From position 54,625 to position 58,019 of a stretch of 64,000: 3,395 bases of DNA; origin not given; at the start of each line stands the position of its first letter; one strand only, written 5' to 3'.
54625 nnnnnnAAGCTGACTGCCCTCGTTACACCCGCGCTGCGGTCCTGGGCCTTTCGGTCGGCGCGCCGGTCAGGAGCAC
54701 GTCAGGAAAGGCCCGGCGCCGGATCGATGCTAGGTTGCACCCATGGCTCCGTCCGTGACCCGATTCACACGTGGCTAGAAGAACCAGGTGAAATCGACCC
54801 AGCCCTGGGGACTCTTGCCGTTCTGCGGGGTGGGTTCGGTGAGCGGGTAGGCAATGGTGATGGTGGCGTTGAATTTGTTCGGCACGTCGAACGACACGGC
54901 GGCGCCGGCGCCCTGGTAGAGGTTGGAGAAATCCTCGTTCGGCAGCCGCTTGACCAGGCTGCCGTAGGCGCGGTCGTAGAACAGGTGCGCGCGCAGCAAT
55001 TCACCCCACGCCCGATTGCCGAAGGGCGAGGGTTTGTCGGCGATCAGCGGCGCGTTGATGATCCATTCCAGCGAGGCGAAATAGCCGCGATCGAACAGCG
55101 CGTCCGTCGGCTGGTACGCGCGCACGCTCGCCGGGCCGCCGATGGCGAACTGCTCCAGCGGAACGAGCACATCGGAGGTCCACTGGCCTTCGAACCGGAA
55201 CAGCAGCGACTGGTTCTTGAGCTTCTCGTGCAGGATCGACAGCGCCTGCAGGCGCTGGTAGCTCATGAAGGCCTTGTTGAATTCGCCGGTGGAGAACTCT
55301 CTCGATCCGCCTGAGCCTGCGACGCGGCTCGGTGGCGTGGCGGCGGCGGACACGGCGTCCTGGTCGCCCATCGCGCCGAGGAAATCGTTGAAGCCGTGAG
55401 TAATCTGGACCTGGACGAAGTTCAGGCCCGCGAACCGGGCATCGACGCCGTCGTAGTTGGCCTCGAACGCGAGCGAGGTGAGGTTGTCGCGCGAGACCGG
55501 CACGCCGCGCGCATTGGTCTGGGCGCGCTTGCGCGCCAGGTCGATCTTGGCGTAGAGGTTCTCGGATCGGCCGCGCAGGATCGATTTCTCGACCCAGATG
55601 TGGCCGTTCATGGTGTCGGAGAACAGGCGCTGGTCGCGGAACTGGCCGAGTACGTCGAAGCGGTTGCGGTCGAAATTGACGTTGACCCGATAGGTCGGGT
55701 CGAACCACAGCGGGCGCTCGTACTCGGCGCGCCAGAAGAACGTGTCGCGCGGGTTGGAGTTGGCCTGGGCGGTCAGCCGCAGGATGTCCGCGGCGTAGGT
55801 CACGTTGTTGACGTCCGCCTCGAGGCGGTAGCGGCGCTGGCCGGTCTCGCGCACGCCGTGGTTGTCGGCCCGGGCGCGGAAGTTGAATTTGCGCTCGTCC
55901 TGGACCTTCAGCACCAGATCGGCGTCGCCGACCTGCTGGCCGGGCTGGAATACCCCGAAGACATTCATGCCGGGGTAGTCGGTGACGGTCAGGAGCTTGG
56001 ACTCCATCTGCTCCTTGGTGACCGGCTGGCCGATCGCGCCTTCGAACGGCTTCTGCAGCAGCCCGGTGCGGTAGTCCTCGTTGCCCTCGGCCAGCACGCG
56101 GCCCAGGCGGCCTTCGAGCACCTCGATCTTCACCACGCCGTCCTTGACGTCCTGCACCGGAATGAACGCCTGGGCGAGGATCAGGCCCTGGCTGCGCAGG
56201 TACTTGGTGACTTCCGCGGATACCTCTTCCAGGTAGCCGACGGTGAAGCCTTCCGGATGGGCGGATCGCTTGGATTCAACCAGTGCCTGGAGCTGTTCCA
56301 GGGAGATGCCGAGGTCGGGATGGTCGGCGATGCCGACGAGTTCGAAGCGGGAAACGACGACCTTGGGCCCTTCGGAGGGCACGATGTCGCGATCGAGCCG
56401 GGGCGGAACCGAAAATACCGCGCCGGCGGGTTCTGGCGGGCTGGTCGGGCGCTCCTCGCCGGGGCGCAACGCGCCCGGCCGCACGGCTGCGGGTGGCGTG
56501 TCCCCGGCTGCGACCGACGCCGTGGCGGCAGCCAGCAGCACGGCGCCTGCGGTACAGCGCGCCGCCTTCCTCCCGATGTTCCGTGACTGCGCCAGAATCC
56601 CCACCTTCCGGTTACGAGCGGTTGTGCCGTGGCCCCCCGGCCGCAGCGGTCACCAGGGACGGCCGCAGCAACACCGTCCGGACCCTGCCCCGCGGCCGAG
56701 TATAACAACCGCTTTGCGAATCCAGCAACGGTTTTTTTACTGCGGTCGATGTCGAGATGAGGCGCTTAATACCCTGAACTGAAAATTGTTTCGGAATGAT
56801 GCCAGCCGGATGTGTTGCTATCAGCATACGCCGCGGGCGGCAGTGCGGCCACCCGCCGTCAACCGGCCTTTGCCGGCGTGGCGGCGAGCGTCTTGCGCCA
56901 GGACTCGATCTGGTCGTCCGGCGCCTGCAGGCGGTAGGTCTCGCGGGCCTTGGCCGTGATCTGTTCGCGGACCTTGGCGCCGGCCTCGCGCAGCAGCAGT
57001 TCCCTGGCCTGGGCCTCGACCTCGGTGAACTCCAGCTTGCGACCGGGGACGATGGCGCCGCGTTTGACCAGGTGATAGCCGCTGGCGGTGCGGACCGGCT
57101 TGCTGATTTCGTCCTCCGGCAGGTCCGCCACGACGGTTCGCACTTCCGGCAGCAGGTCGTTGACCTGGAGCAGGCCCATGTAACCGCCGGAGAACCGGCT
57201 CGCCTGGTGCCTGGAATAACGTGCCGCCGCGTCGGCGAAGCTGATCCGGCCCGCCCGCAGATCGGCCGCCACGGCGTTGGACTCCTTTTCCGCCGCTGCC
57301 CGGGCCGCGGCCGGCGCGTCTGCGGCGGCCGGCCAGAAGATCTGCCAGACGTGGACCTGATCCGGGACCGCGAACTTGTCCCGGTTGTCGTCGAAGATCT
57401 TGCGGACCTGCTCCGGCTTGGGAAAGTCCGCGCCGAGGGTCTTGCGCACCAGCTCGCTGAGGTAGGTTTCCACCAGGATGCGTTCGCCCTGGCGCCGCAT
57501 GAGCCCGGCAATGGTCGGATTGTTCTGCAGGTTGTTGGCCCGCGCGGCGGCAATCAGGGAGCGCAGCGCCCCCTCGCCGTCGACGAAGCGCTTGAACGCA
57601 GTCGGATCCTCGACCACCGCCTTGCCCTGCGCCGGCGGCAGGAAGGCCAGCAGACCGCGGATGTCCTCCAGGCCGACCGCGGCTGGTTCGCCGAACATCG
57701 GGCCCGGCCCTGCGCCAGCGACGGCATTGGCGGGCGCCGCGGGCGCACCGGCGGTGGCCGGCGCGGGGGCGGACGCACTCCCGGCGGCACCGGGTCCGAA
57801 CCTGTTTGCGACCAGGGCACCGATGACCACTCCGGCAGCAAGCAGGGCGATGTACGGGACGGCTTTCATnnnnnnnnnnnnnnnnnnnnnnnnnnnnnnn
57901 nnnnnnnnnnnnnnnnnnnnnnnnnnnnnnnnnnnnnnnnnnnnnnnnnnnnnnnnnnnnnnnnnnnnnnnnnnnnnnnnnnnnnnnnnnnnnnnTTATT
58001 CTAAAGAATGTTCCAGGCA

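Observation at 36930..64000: Candidate new system: parvulin-TpsB-giant TpsA-SapC operon facing an FHA-cyclase/PP2C/Ser-Thr kinase operon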

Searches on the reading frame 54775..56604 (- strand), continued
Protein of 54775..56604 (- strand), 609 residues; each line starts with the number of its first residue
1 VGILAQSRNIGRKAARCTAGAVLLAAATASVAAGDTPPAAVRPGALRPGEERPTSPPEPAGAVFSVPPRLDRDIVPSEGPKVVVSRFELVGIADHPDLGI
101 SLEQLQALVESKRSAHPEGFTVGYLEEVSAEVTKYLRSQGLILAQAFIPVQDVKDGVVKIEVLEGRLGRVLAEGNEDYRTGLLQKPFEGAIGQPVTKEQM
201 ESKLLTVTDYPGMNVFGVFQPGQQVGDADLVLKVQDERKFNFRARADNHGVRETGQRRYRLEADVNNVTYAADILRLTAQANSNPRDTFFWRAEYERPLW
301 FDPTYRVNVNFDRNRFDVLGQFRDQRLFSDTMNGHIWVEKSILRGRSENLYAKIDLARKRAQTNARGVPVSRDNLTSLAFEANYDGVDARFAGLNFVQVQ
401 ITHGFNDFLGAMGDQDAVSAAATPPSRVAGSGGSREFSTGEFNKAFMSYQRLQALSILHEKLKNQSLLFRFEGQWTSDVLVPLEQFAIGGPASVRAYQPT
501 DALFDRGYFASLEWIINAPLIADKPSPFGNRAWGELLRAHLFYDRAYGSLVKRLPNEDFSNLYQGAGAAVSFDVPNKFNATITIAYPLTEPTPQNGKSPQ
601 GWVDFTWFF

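Call 84: find_encoding_contigs(protein=P0287, flank=10000, max_places=1)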
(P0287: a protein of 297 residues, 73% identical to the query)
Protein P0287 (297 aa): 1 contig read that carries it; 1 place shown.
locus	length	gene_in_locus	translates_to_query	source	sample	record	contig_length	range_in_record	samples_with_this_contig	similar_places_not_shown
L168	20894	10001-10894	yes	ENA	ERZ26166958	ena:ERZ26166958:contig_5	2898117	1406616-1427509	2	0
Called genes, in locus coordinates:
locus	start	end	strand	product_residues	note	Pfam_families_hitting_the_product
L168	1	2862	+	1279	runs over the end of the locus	-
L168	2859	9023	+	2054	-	-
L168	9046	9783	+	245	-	PF07277:SapC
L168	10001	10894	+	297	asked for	PF00211:Guanylate_cyc, PF00498:FHA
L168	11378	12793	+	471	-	PF00749:tRNA-synt_1c, PF19269:Anticodon_2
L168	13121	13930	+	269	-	-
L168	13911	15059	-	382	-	PF14659:Phage_int_SAM_3, PF00589:Phage_integrase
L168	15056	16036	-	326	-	-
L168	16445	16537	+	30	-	-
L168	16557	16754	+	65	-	-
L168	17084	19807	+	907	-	PF16793:RepB_primase, PF08708:PriCT_1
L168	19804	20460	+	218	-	-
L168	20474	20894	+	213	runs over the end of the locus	-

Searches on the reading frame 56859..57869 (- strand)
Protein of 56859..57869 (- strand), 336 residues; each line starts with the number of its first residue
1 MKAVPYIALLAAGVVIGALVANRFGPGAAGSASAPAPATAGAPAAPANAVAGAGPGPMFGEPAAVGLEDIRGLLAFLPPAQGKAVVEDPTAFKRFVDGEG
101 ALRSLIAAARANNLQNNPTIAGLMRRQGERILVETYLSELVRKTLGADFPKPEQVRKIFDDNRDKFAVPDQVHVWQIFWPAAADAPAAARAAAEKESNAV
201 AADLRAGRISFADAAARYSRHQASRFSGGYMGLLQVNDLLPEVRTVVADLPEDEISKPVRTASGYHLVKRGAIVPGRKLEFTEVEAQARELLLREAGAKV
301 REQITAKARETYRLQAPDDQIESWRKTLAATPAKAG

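Call 4: search_protein_families(library=pfam, proteins=[window:56859-57869:-], max_evalue=0.01)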
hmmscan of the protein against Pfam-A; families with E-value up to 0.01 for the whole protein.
window:56859-57869:- (336 aa): 3 families
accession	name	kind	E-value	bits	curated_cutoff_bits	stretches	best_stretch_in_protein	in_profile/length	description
PF13145.12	Rotamase_2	-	2.2e-16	61.2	27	1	150-285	1-120/121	PPIC-type PPIASE domain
PF00639.27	Rotamase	-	4.2e-16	60.1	21.7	1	184-270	9-95/97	PPIC-type PPIASE domain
PF13616.12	Rotamase_3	-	5.4e-14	53.2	22.5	1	163-269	11-111/116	PPIC-type PPIASE domain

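Call 79: search_protein_families(library=ncbifam, proteins=[window:56859-57869:-], max_evalue=0.001)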
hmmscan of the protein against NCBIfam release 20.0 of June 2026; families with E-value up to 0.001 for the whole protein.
window:56859-57869:- (336 aa): 6 families
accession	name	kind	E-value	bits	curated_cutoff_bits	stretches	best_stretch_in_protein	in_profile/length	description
NF000809.0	PRK00059.1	equivalog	3.2e-13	49.8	303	1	153-312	177-326/336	peptidylprolyl isomerase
TIGR02933.1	nifM_nitrog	equivalog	2.3e-12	47.3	168.2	1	134-295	84-242/256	nitrogen fixation protein NifM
NF008038.0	PRK10770.1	equivalog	5.3e-10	38.7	394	1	191-283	301-390/431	peptidylprolyl isomerase SurA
NF002846.0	PRK03095.1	equivalog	1.9e-08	34.2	361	1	196-286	145-233/287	peptidylprolyl isomerase PrsA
NF002827.0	PRK03002.1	equivalog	6.1e-07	28.7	343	1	193-270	146-222/285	peptidylprolyl isomerase PrsA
NF008054.0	PRK10788.1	equivalog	1.7e-05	23.8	493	1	191-290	278-375/626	peptidylprolyl isomerase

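Call 80: search_protein_families(library=padloc, proteins=[window:56859-57869:-], max_evalue=0.001)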
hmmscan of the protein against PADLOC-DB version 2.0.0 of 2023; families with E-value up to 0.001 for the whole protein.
window:56859-57869:- (336 aa): 0 families
